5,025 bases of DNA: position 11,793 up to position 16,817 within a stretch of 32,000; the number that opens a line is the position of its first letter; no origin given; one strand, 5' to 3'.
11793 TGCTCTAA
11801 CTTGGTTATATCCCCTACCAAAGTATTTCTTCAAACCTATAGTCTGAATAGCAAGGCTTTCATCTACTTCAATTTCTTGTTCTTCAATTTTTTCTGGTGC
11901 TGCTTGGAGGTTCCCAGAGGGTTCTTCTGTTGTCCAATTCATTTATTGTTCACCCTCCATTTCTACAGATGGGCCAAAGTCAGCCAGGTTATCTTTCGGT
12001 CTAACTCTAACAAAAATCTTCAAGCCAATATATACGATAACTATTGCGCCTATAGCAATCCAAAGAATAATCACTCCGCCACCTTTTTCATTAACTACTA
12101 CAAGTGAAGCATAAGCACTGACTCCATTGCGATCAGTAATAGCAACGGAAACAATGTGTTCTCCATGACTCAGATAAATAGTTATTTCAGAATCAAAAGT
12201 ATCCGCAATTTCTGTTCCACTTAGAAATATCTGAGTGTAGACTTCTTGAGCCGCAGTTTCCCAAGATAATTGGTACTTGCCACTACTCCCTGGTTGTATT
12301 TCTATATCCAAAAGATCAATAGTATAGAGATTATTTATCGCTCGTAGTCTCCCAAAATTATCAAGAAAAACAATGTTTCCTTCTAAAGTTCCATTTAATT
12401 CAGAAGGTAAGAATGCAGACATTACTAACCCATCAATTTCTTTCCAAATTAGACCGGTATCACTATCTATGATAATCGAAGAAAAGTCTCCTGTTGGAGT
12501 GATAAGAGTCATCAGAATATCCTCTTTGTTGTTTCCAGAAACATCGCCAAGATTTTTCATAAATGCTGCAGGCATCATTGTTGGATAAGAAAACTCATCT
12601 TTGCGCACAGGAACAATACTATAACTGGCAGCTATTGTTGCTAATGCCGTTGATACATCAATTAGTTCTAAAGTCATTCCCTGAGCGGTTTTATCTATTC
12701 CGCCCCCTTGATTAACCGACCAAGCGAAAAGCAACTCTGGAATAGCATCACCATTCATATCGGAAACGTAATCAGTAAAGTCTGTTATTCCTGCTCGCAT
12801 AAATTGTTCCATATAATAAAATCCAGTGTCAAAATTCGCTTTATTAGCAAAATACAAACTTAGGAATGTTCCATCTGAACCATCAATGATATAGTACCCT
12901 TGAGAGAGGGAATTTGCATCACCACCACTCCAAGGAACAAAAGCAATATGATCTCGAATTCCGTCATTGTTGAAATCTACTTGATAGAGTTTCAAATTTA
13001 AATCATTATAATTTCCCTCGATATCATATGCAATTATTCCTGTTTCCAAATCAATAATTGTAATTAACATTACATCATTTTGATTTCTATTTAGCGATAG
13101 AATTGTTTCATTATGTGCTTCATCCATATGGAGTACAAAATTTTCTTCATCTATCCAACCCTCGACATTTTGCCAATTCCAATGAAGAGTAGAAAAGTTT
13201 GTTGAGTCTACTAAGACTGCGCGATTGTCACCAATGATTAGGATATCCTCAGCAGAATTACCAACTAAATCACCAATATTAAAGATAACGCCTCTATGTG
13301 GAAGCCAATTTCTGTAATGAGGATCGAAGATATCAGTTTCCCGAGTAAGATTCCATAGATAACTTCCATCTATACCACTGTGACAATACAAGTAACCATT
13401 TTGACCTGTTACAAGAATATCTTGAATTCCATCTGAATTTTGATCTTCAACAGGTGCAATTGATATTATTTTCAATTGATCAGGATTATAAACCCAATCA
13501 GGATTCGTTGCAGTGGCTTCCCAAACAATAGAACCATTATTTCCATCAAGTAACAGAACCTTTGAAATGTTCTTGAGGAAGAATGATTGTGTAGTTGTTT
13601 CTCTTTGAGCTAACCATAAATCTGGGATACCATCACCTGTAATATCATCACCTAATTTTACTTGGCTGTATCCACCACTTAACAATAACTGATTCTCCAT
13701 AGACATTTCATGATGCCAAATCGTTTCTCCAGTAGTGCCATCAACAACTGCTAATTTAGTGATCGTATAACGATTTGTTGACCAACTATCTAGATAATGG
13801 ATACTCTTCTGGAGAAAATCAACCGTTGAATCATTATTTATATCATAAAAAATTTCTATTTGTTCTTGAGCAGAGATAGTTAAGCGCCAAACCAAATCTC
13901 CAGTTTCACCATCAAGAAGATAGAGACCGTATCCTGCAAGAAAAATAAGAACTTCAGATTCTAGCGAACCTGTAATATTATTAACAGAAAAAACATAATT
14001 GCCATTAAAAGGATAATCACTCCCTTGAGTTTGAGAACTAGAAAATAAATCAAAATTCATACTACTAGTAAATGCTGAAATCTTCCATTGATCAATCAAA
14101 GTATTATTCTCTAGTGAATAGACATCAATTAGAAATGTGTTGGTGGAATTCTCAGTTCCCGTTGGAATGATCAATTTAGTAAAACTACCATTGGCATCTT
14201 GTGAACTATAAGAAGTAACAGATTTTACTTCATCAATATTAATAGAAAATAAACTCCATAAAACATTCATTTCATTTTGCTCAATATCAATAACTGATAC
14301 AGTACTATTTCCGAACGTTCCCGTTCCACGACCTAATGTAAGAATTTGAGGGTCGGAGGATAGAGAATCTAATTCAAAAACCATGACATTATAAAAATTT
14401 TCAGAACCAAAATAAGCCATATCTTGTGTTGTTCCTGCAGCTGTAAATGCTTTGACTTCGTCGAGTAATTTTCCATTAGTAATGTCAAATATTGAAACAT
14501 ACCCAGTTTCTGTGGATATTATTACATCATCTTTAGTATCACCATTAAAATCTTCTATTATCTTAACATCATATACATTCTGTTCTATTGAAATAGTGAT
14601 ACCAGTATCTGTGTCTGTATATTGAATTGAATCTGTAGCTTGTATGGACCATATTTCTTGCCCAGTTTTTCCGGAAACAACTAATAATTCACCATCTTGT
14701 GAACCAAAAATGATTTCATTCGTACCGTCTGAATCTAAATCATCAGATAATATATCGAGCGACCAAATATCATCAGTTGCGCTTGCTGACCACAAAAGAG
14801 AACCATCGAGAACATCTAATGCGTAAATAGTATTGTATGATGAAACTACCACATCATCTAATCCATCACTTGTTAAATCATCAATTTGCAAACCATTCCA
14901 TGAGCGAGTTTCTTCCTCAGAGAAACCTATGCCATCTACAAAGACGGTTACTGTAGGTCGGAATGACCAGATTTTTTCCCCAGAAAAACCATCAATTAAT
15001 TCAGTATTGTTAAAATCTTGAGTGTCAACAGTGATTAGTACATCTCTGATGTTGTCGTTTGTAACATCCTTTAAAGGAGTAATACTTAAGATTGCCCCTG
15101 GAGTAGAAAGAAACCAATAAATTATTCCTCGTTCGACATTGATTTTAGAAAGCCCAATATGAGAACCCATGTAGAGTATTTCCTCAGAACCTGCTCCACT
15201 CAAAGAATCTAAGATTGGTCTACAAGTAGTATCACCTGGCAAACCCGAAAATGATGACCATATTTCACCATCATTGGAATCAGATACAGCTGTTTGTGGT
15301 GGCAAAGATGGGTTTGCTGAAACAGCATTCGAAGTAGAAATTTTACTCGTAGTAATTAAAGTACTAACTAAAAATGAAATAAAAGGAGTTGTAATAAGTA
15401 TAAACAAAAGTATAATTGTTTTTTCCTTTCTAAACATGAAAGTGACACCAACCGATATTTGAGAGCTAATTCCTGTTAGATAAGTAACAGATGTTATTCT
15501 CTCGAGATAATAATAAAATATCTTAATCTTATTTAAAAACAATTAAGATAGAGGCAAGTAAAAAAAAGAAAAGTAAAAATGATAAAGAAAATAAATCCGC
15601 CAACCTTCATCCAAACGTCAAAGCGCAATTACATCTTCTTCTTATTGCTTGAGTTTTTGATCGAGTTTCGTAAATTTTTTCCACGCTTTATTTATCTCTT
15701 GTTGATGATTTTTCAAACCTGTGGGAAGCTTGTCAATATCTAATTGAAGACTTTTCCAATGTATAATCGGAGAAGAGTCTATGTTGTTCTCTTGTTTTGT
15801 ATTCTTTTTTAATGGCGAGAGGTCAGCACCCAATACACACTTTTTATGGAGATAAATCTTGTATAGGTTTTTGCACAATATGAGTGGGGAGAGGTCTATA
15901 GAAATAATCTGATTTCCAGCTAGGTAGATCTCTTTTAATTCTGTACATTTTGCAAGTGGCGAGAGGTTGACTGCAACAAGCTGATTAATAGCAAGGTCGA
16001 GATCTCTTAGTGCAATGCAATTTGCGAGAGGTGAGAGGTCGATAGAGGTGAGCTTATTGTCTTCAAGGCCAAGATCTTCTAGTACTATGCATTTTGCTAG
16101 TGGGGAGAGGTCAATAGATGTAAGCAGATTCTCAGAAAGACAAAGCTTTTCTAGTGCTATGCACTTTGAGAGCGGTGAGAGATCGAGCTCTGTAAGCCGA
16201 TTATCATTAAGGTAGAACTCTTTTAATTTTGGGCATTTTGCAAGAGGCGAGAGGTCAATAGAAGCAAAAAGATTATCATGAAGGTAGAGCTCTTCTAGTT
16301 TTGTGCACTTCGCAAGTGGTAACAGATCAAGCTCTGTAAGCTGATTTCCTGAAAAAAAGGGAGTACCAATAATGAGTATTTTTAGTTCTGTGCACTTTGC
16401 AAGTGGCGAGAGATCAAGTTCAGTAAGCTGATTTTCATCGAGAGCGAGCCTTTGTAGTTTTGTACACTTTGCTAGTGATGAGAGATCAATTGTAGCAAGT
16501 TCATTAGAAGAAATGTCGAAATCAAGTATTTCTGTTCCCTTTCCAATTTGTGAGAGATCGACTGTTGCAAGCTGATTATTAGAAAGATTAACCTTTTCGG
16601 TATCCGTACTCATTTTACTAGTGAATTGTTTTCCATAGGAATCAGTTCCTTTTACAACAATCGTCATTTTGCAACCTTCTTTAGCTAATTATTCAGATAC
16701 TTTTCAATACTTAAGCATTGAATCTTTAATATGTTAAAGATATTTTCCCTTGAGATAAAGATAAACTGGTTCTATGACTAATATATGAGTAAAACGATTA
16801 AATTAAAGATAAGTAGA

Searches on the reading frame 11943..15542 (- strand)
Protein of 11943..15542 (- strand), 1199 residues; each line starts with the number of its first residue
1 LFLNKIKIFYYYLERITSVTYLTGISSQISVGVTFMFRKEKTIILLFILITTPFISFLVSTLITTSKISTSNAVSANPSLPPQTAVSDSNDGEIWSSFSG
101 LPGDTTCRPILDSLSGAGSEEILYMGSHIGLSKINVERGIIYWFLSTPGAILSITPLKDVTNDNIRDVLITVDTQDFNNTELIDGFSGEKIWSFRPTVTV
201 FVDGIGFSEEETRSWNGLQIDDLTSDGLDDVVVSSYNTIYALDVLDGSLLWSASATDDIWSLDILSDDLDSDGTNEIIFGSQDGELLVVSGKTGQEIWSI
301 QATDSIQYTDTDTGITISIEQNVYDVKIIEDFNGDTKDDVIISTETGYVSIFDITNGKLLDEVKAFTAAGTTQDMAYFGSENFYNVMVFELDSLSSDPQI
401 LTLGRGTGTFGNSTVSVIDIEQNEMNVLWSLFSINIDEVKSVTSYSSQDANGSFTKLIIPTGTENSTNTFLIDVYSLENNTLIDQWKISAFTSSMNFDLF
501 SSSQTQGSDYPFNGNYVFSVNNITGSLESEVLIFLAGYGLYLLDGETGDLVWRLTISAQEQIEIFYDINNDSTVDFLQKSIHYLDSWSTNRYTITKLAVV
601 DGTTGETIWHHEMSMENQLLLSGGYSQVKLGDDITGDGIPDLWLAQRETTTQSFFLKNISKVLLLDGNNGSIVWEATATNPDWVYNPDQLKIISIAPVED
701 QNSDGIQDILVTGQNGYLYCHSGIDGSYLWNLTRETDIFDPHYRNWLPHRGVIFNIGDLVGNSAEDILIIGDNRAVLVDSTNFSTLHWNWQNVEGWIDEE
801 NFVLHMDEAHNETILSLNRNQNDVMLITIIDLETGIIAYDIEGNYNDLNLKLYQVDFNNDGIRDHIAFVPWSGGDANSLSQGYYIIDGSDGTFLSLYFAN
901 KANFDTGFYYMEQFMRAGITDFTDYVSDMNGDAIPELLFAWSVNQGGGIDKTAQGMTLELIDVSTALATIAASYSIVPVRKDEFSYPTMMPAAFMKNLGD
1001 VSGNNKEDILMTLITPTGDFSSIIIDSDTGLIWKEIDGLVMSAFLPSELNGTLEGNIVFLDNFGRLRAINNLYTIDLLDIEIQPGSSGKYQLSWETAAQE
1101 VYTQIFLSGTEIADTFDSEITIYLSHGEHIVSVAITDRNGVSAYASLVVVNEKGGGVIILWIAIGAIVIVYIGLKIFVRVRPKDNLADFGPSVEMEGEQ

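Call 57: search_protein_families(library=pfam, proteins=[window:11943-15542:-], max_evalue=1)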
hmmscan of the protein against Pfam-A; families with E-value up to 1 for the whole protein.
window:11943-15542:- (1199 aa): 10 families
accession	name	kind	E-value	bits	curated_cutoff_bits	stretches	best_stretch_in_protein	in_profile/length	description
PF13360.13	PQQ_2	-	5.4e-19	69.2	27.6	2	182-381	47-215/233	Outer membrane protein assembly factor BamB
PF13570.13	Beta-prop_ACSF4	-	2.1e-11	44.2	133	2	231-307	23-94/329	Beta-alanine-activating enzyme, beta-propeller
PF25292.1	Beta-prop_CGLA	-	8.3e-09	35.8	26.8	2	231-305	2-74/316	Lambda-carrageenase beta-propeller domain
PF23727.1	Beta-prop_FAM234A_B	-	1.1e-08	34.5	26.4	2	229-305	92-175/467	FAM234A/B beta-propeller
PF01839.29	FG-GAP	-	5.3e-08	33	22.1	2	331-352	9-37/37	FG-GAP repeat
PF13517.12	FG-GAP_3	-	0.00014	22.8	26.9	3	222-278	1-60/61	FG-GAP-like repeat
PF16539.10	FlgT_M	-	0.00034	21.3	31.2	1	583-615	112-144/158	Flagellar assembly protein T, middle domain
PF23743.1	Beta-prop_BBS7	-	0.00099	18.9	27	1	244-356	154-253/299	BBS7 beta-propeller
PF25293.1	Beta-prop_EMC1_N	-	0.039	14.1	34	0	543-590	46-93/219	EMC1 N-terminal beta-propeller domain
PF14783.12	BBS2_Mid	-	0.075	13.6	27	0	268-292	6-30/108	Ciliary BBSome complex subunit 2, middle region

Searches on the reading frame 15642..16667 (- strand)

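Call 57: search_protein_families(library=pfam, proteins=[window:15642-16667:-], max_evalue=1)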
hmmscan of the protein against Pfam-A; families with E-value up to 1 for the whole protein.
window:15642-16667:- (341 aa): 8 families
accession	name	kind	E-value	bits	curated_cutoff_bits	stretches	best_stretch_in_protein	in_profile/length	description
PF12799.13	LRR_4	-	2e-26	91.9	27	7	146-187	1-42/44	Leucine Rich repeats (2 copies)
PF13855.12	LRR_8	-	5.5e-21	74.5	27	5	196-254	3-61/61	Leucine rich repeat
PF13306.12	LRR_5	-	8.3e-14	52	27.7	4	119-220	31-126/127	BspA type Leucine rich repeat region (6 copies)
PF00560.39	LRR_1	-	4e-11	41.2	20.6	0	147-169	1-23/23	Leucine Rich Repeat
PF14580.12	LRR_9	-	1.7e-05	24.9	30.5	1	105-183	49-126/175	Leucine-rich repeat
PF10646.14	Germane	-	0.0032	18.5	23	1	37-64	48-75/117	Sporulation and spore germination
PF18776.7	Hexapep_loop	-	0.025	14.7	31.5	0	58-68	13-23/24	Hexapeptide repeat including loop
PF23952.1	LRR_EndoS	-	0.59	10.8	27.9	1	109-180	46-116/116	Endo-beta-N-acetylglucosaminidase EndoS LRR domain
